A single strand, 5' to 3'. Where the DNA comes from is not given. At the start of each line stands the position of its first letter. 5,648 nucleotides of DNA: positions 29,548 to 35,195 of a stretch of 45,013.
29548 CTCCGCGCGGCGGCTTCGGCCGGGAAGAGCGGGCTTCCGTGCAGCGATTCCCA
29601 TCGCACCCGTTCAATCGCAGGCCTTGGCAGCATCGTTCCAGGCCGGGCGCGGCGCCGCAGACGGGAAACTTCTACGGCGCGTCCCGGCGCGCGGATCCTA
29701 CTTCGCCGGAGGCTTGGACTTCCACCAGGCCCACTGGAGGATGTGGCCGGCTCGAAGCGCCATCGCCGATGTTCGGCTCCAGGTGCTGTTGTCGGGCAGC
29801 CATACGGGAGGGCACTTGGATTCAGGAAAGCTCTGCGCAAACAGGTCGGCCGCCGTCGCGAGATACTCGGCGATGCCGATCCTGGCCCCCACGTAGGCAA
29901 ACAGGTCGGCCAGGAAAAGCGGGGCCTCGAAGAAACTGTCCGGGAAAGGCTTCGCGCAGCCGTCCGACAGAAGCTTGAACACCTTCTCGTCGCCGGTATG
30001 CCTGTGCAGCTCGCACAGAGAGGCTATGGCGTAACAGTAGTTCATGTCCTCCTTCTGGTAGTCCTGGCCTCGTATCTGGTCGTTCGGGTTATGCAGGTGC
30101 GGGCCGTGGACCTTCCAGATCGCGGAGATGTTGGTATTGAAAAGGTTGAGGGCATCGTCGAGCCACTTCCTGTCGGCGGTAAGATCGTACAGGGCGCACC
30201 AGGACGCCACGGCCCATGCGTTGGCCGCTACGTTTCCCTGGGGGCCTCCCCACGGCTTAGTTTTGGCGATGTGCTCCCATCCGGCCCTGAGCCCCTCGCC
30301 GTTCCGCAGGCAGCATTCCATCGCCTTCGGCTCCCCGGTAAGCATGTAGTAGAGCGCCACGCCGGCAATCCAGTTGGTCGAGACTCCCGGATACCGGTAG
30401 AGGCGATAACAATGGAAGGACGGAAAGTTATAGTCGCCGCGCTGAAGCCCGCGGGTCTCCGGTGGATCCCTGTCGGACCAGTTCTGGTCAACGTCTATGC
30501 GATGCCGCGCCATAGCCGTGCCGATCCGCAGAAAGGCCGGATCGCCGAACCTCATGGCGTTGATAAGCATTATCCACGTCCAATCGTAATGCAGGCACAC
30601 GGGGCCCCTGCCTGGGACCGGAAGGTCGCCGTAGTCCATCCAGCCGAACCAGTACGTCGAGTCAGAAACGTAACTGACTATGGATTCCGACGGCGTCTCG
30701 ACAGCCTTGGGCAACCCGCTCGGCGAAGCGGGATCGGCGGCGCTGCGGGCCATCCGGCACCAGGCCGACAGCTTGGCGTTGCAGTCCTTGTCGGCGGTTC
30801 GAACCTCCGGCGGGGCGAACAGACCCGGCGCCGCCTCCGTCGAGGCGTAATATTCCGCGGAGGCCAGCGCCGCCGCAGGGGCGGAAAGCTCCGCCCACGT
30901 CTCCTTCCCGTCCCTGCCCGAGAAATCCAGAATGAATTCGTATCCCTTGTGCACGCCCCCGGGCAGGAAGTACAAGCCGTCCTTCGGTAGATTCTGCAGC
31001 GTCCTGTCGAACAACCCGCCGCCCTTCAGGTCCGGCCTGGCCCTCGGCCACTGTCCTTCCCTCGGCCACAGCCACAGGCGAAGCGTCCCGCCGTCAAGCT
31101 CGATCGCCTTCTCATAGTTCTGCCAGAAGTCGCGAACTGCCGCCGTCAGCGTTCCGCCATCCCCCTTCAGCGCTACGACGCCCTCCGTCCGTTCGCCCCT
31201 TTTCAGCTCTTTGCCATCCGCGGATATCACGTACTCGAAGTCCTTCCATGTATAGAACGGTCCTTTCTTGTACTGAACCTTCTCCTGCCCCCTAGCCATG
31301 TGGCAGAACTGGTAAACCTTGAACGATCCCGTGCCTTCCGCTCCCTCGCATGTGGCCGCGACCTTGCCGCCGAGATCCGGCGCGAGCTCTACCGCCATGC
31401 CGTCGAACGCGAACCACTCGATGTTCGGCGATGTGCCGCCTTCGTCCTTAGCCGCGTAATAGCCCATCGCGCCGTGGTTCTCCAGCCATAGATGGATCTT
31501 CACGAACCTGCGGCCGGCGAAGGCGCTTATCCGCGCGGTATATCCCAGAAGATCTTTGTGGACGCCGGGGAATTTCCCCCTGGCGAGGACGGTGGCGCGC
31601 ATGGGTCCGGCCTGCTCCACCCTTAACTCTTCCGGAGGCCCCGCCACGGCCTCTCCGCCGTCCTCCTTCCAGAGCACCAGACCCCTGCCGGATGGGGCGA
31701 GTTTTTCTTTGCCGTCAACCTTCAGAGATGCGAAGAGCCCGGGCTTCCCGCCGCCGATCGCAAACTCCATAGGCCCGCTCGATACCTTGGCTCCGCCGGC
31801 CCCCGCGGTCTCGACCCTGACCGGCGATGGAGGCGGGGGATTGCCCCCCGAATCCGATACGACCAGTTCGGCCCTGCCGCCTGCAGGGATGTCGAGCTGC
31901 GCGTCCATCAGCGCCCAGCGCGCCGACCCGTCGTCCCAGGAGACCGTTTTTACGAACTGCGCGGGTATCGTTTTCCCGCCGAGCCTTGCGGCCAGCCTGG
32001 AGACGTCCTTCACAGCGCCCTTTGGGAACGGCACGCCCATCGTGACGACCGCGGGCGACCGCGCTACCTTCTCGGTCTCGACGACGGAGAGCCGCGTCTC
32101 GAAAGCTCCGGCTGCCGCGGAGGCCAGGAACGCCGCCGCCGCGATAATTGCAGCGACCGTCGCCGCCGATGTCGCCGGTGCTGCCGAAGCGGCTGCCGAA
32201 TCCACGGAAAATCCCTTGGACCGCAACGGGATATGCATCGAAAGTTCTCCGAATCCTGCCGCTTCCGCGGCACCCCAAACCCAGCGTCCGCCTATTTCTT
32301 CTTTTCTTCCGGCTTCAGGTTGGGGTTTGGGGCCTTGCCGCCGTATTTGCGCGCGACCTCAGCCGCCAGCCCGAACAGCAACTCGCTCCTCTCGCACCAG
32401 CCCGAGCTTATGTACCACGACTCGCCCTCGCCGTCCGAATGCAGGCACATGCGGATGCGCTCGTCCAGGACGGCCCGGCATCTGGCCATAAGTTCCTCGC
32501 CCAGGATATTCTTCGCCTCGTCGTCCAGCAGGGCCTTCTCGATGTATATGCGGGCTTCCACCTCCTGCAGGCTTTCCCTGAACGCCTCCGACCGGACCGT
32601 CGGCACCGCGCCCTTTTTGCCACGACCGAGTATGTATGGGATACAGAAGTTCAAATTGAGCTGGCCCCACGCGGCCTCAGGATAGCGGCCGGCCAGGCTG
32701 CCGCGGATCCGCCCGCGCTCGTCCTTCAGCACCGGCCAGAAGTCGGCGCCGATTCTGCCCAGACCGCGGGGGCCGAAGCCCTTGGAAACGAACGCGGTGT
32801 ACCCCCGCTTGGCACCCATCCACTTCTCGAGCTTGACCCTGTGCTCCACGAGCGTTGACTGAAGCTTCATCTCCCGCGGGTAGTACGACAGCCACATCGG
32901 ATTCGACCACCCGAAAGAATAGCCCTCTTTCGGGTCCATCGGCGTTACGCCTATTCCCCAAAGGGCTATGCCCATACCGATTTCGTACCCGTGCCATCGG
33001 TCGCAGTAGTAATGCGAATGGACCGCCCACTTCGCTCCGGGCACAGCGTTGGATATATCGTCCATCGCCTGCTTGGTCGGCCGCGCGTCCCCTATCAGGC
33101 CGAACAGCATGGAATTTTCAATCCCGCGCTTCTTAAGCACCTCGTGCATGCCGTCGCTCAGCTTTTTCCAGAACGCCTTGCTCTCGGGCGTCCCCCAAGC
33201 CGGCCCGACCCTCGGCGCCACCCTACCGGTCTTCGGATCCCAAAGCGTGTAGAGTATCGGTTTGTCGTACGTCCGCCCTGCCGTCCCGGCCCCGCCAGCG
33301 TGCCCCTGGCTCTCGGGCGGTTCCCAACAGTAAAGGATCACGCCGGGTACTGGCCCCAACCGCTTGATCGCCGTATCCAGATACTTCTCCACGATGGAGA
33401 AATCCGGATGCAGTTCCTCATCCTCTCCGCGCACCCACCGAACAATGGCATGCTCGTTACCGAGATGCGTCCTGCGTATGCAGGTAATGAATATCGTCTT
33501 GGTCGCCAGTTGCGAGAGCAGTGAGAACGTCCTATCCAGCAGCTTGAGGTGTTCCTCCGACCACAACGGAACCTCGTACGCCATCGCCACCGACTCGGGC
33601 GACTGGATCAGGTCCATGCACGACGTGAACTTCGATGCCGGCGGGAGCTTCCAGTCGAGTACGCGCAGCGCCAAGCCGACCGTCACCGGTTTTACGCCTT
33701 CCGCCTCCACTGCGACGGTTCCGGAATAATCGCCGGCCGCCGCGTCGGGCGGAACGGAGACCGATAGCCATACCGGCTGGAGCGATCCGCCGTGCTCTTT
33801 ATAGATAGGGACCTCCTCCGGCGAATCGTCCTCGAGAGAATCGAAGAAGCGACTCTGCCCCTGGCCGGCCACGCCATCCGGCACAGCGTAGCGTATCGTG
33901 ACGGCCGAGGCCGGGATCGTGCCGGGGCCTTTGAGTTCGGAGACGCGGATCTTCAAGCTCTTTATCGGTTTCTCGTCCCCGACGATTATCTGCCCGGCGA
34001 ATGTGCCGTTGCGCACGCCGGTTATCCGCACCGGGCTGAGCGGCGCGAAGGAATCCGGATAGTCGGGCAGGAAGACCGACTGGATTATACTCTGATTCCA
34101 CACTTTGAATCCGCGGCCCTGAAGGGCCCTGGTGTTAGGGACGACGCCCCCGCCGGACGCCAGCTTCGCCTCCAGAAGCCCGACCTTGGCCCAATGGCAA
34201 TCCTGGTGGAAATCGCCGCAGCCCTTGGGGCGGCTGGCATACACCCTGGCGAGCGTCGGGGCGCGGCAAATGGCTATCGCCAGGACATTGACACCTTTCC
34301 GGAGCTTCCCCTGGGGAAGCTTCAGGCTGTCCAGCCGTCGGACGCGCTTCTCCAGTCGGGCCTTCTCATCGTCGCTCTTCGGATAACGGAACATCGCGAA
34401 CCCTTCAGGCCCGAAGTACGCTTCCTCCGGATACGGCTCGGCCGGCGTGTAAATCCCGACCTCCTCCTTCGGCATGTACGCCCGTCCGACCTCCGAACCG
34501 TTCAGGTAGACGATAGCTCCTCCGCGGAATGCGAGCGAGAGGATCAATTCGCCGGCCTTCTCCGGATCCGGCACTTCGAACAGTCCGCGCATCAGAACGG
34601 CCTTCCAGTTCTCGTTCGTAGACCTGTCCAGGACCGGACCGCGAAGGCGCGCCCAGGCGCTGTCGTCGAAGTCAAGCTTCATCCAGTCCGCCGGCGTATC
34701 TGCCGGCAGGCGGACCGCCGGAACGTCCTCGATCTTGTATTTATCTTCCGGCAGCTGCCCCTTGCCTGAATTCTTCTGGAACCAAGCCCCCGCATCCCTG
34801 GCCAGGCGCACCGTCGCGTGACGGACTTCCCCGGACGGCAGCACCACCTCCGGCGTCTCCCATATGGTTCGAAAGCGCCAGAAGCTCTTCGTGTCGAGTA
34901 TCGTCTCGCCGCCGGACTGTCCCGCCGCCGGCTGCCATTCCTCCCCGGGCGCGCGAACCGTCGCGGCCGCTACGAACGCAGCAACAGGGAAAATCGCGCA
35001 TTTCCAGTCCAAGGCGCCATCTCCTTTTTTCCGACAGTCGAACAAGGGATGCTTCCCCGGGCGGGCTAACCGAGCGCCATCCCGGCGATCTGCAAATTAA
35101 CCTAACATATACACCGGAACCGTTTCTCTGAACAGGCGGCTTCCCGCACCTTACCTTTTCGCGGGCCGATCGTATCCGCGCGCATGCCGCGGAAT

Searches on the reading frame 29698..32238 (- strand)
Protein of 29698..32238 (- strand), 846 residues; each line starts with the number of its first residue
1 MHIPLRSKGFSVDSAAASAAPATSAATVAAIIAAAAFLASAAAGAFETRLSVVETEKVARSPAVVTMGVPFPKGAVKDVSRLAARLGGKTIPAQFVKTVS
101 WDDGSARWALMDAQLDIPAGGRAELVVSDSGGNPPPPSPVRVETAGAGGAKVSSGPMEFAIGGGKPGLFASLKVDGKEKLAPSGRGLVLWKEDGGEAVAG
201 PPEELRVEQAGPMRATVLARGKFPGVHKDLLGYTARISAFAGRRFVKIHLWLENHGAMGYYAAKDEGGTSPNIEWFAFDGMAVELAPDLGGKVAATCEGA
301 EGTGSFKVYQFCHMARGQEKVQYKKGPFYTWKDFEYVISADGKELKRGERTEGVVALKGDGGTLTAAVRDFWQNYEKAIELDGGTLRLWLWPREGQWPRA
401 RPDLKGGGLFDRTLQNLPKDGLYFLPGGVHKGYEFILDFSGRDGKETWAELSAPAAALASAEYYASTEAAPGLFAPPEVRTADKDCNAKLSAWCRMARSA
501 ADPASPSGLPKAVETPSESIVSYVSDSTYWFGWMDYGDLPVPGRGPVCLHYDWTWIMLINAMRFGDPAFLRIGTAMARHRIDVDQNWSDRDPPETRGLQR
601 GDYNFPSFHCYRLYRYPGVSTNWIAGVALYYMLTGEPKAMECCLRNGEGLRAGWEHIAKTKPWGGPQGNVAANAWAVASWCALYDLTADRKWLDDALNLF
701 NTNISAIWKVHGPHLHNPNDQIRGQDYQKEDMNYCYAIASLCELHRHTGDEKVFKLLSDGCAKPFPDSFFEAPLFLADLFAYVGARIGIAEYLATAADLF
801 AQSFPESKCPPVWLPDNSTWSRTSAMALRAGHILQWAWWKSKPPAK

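Call 47: search_protein_families(library=pfam, proteins=[window:29698-32238:-], max_evalue=0.00001)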
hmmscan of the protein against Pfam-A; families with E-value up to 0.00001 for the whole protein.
window:29698-32238:- (846 aa): 2 families
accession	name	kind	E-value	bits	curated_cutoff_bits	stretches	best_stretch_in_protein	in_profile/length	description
PF21345.3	PcRGLX_2nd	-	2.1e-09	37.3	23.5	0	346-395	240-294/360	PcRGLX-like protein central beta sandwich domain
PF19501.5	PcRGLX_1st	-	1.2e-06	28.7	22.1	1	59-109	13-64/83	PcRGLX-like N-terminal RIFT barrel domain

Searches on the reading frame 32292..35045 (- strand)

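Call 47: search_protein_families(library=pfam, proteins=[window:32292-35045:-], max_evalue=0.00001)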
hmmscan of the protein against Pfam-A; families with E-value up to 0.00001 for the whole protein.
window:32292-35045:- (917 aa): 2 families
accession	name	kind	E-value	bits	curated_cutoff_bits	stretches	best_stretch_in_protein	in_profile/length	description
PF13320.12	GH123_cat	-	3.4e-11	43.5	23.1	1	481-672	2-184/324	Glycoside hydrolase 123, catalytic domain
PF22680.2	Glyco_hydro_123_N_2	-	3e-10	40.5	27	1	343-447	27-141/142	Glycoside hydrolase 123 N-terminal domain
